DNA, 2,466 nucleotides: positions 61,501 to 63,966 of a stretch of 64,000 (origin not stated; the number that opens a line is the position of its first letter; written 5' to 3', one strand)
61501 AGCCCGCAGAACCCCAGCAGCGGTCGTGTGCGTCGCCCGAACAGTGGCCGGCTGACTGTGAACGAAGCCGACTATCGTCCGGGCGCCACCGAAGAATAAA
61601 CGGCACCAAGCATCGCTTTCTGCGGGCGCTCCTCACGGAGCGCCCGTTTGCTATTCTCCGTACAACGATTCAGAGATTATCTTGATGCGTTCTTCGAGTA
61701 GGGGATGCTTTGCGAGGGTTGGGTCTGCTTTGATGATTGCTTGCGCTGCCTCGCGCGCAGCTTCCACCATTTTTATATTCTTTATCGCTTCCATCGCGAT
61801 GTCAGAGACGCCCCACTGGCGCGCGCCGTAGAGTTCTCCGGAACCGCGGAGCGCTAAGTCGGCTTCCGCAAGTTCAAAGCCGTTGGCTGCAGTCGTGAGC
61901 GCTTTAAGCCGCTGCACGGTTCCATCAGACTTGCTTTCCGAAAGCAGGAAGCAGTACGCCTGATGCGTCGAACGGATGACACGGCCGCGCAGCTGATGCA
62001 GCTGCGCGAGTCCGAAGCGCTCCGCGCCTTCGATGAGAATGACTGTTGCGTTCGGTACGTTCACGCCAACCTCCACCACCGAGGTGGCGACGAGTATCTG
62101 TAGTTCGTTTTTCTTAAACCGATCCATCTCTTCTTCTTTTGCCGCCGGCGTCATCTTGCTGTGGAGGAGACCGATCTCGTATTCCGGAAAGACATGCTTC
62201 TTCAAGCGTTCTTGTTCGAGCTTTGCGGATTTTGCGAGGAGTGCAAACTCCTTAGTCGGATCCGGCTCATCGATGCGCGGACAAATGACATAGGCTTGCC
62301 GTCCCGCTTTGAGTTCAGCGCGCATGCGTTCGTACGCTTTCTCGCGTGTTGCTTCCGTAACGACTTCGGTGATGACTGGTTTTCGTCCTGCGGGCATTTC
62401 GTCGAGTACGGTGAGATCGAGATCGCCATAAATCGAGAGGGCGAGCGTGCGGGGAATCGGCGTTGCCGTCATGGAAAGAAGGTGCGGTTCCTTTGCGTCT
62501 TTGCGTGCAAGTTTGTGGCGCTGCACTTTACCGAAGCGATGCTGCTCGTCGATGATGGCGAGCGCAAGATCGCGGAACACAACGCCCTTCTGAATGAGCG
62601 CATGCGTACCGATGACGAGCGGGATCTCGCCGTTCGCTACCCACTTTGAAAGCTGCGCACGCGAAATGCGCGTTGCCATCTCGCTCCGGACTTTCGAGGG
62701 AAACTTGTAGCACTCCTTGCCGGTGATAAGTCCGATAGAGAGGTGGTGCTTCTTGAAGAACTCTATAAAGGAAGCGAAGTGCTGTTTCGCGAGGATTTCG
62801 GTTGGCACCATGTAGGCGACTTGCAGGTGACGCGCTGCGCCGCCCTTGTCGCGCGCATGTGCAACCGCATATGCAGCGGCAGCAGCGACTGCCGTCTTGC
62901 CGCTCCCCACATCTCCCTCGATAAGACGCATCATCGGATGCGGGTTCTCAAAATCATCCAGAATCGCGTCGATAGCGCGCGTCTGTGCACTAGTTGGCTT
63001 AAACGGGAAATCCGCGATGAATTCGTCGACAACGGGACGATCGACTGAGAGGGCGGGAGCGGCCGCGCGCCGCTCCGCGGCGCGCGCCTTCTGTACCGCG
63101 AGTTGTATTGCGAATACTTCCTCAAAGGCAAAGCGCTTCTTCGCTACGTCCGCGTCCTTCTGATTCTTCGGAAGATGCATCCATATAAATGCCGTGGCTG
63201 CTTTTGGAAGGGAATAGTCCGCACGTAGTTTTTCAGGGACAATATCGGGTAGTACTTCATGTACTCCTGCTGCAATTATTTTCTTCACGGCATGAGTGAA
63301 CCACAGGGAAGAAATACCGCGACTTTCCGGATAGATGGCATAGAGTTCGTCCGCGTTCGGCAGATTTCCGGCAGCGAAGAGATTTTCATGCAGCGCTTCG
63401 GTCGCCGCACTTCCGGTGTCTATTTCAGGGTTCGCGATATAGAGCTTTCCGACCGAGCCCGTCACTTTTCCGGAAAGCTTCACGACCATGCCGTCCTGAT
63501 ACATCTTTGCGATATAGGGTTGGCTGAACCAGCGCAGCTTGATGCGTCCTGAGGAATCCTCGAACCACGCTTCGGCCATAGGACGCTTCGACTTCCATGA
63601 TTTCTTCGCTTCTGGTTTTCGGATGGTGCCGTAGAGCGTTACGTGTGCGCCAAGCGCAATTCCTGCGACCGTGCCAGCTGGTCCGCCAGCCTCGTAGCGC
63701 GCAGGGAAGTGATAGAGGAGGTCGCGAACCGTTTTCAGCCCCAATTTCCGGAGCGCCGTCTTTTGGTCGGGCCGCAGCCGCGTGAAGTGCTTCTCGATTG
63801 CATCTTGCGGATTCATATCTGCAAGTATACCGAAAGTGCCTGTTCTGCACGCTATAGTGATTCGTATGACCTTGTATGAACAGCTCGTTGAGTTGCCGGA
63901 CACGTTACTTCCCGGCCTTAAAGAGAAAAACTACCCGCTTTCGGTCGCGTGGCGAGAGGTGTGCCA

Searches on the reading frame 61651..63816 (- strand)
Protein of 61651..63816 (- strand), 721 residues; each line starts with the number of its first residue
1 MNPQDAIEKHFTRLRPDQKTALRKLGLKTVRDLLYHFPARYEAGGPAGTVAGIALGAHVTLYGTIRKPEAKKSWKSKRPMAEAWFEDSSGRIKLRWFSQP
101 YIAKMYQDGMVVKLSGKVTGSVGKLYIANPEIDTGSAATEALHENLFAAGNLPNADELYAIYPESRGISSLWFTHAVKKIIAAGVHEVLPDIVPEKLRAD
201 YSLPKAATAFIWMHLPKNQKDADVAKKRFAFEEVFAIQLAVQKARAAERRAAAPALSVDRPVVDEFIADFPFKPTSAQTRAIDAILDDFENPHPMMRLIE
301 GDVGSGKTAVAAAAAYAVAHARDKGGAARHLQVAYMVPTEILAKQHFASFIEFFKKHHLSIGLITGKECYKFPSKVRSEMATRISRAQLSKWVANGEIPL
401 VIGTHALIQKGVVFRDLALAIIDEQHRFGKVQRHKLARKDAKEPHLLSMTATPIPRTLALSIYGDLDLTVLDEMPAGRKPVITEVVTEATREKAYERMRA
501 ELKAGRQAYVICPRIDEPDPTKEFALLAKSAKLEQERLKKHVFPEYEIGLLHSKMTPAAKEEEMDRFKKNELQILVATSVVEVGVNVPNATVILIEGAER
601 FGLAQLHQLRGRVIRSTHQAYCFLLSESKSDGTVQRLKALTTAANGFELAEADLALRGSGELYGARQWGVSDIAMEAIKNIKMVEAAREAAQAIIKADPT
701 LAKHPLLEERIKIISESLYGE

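Call 79: find_encoding_contigs(protein=window:61651-63816:-, flank=10000, max_places=1)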
Protein window:61651-63816:- (721 aa): 6 contigs read that carry it; 1 place shown.
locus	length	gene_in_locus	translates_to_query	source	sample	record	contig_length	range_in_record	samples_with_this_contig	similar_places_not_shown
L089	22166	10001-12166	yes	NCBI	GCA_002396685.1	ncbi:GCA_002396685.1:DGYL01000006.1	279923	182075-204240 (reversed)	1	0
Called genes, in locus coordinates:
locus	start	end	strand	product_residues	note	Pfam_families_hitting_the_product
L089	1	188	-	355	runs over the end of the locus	PF00437:T2SSE, PF25199:nSTAND_NTPase5 (faint)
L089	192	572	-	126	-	PF00072:Response_reg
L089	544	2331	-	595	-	PF05157:MshEN, PF00437:T2SSE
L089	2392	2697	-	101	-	-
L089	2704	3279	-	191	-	-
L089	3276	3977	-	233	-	-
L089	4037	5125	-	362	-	PF11104:PilM_2, PF06723:MreB_Mbl (faint), PF14450:FtsA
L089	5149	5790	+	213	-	PF00156:Pribosyltran (faint)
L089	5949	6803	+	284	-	-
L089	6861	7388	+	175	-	PF04542:Sigma70_r2, PF08281:Sigma70_r4_2, PF04545:Sigma70_r4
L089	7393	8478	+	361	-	PF18915:DUF5667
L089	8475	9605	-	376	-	PF00390:malic, PF03949:Malic_M, PF01488:Shikimate_DH (faint), PF01494:FAD_binding_3 (weak)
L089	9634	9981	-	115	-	-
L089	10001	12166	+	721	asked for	PF17191:RecG_wedge, PF01336:tRNA_anti-codon (weak), PF04851:ResIII, PF00270:DEAD, PF00271:Helicase_C, PF19833:RecG_dom3_C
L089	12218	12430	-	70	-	-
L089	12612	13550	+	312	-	-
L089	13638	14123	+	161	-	-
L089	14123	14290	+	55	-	-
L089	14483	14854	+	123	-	-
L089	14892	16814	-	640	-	PF06480:FtsH_ext (weak), PF00004:AAA, PF17862:AAA_lid_3, PF01434:Peptidase_M41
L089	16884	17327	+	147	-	PF01668:SmpB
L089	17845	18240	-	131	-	-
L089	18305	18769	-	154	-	PF00856:SET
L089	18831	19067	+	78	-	-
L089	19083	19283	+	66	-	-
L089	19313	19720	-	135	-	-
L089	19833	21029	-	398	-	-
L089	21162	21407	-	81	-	-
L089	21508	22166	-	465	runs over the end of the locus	PF14821:Thr_synth_N, PF00291:PALP, PF24857:THR4_C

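Call 81: search_protein_families(library=ncbifam, proteins=[L089:4037-5125:-, L089:3276-3977:-, L089:2704-3279:-, L089:2392-2697:-, L089:544-2331:-, L089:192-572:-, L089:5149-5790:+], max_evalue=0.01)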
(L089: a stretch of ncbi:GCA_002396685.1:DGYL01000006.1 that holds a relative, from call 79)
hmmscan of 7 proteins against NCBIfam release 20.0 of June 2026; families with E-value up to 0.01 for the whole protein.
L089:4037-5125:- (362 aa): 9 families
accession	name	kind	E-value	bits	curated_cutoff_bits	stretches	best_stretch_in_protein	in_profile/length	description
TIGR01175.1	pilM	subfamily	1.9e-47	161.9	133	1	14-357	2-347/348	type IV pilus assembly protein PilM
NF045709.1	Amuc_1101_fam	equivalog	1.7e-20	73.4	650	1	14-357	4-349/608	Amuc_1101 family PilM-like pilus complex protein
TIGR01174.1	ftsA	equivalog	2.8e-15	56.3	175.85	2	151-269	148-268/371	cell division protein FtsA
NF007009.0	PRK09472.1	equivalog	2.7e-09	36.6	409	1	150-257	155-264/420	cell division protein FtsA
NF011660.0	PRK15080.1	equivalog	1.5e-06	27.7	182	1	196-321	140-255/277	ethanolamine utilization protein EutJ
NF010539.0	PRK13927.1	subfamily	8.1e-06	25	293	1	197-257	151-217/339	rod shape-determining protein MreB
TIGR00904.1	mreB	subfamily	1.7e-05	24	365.75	0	197-269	150-228/334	MreB/Mrl family cell shape determining protein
NF010540.1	PRK13929.1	exception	0.00016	20.8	515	1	191-260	145-219/334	rod-share determining protein MreBH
TIGR02529.1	EutJ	subfamily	0.00019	21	152.1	1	197-255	108-166/239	ethanolamine utilization protein EutJ family protein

L089:3276-3977:- (233 aa): 1 family
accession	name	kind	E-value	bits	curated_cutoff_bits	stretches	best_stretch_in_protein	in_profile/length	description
NF052627.1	SrfE_fam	equivalog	4.6e-06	25.7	610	1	25-165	270-404/470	SrfE family effector protein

L089:2704-3279:- (191 aa): 1 family
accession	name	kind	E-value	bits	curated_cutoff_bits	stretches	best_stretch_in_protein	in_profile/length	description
NF040576.1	T2SS_GspM_XpsM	equivalog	0.0075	15.9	60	0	9-64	7-61/180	type II secretion system protein GspM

L089:2392-2697:- (101 aa): 0 families

L089:544-2331:- (595 aa): 19 families
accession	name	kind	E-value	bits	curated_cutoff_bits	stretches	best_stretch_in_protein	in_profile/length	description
TIGR02533.1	type_II_gspE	equivalog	1.5e-153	512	630.25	1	74-569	4-482/486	type II secretion system ATPase GspE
TIGR02538.1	type_IV_pilB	equivalog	4.7e-153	510.8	675.65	1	3-571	2-560/564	type IV-A pilus assembly ATPase PilB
NF053534.1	T4PilAsmATPsTfpB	equivalog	9.6e-123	410.6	850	1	69-569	92-578/584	type IV pilus assembly ATPase TfpB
NF007755.0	PRK10436.1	equivalog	1.3e-116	390.1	617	1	80-575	15-461/465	type II secretion system protein GspE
NF041000.1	ATPase_ComGA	equivalog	5.6e-77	258.3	300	1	192-456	3-266/267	competence type IV pilus ATPase ComGA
TIGR01420.1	pilT_fam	subfamily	1.7e-53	182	319.1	1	191-457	4-270/343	PilT/PilU family type 4a pilus ATPase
TIGR02525.1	plasmid_TraJ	equivalog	8.5e-26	90.8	368.3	1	283-435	119-272/372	plasmid transfer ATPase TraJ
TIGR02524.1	dot_icm_DotB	equivalog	3.7e-24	85.6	463.3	1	309-434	124-258/358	Dot/Icm type IV secretion system ATPase DotB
NF058587.1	archaellum_moto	equivalog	6.8e-17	61.4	550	1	322-434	278-395/527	archaellum flagellar ATPase motor FlaI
TIGR03819.1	heli_sec_ATPase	hypoth_equivalog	1.8e-16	60.2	373.15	1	237-437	99-302/340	TadA family conjugal transfer-associated ATPase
TIGR02782.1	TrbB_P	equivalog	2.6e-14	53.2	304.55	1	304-433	122-253/303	P-type conjugative transfer ATPase TrbB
NF010469.0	PRK13894.1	subfamily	9e-12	44.9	508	1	305-433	136-265/320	conjugal transfer ATPase TrbB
NF010407.0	PRK13833.1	subfamily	2.5e-11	43.6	499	1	305-434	131-261/323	conjugal transfer protein TrbB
TIGR02788.1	VirB11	equivalog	1.2e-10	41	249.95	1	306-435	132-265/308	P-type DNA transfer ATPase VirB11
NF053672.1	bindosome_BasE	exception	3.9e-08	32.5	1000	1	322-434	273-390/512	bindosome assembly system ATPase subunit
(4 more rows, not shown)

L089:192-572:- (126 aa): 89 families (the best 25 are shown)
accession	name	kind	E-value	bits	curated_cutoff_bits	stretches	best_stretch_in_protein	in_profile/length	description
TIGR02875.1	spore_0_A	equivalog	3.7e-15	55.9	200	1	5-109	4-109/262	sporulation transcription factor Spo0A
NF053854.1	RespRegPhoBBctds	equivalog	3.2e-14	52.8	270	1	6-123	1-115/225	two-component system response regulator PhoB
TIGR02154.1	PhoB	equivalog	4.2e-14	52.4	296.2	1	4-110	3-108/226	phosphate regulon transcriptional regulator PhoB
TIGR01818.1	ntrC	equivalog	8.7e-12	44.6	558.6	1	6-109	1-101/463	nitrogen regulation protein NR(I)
NF045505.1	RR_RssB_Pseudo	equivalog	2.4e-11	43.3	700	1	5-108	7-107/394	two-component system response regulator RssB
NF040689.1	MtrAB_MtrA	equivalog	3.6e-11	42.8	300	1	6-108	1-99/219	MtrAB system response regulator MtrA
NF007969.0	PRK10693.1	equivalog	4.3e-11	42.4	329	1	4-107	8-108/337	two-component system response regulator RssB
NF006900.1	PRK09390.1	equivalog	6.5e-11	42.1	255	1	3-107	4-105/203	response regulator FixJ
NF047793.1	ResRegPgtA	equivalog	6.6e-11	41.7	650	1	3-76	5-77/414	two-component system response regulator PgtA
NF008199.0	PRK10955.1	equivalog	1e-10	41.9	341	1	4-108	2-101/232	envelope stress response regulator transcription factor CpxR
NF033117.2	vanR_ACDEGLN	exception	1.1e-10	41.5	350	1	6-115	1-105/226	VanR-ABDEGLN family response regulator transcription factor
NF040534.1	resp_reg_YycF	equivalog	1.1e-10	41.1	340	1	5-108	2-101/231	response regulator YycF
NF041367.1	CheY_Halo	equivalog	1.4e-10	41.6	200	1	7-113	2-105/114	chemotaxis protein CheY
NF011874.0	PRK15347.1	equivalog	2.8e-10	38.9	852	1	5-110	692-798/921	two component system sensor kinase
NF041733.1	resp_reg_CseB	equivalog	4.7e-10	39.2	350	1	5-109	2-102/228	two-component system response regulator CseB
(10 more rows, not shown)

L089:5149-5790:+ (213 aa): 14 families
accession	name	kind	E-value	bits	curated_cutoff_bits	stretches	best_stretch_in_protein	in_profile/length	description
NF008616.0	PRK11595.1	equivalog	5.7e-25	88.1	304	1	46-205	65-217/227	DNA utilization protein GntX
TIGR00201.1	comF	subfamily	1e-22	81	233.55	1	45-212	35-189/190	ComF family protein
NF005537.0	PRK07199.1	subfamily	9.4e-05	21.6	322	1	175-209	211-245/301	ribose-phosphate diphosphokinase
TIGR01251.1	ribP_PPkin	subfamily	0.00012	21.1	113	1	177-207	212-242/309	ribose-phosphate diphosphokinase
NF002095.0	PRK00934.1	equivalog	0.00048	19.4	296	1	178-207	208-237/287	ribose-phosphate diphosphokinase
NF002620.0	PRK02277.1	subfamily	0.00058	19.6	115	1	164-210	130-176/201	orotate phosphoribosyltransferase-like protein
NF002320.0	PRK01259.1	subfamily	0.0017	17.8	297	1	177-209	216-248/316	ribose-phosphate diphosphokinase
NF002844.0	PRK03092.1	equivalog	0.0019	17.5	438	1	176-210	224-258/326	ribose-phosphate diphosphokinase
NF003549.0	PRK05205.1-5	equivalog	0.0041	16.6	138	1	176-204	100-128/182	bifunctional pyr operon transcriptional regulator/uracil phosphoribosyltransferase PyrR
TIGR00336.1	pyrE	equivalog_domain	0.0053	16.5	106.8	1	179-203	112-136/173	orotate phosphoribosyltransferase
TIGR01367.1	pyrE_Therm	equivalog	0.0056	16.3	150.25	1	167-206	97-136/187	orotate phosphoribosyltransferase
NF002686.0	PRK02458.1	equivalog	0.0066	16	506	1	177-210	220-253/323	ribose-phosphate diphosphokinase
NF040646.1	HPT_Archaea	equivalog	0.0069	16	200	1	177-204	116-143/184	hypoxanthine/guanine phosphoribosyltransferase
NF002635.0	PRK02304.1-4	subfamily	0.0079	15.7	146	0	177-203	117-143/188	adenine phosphoribosyltransferase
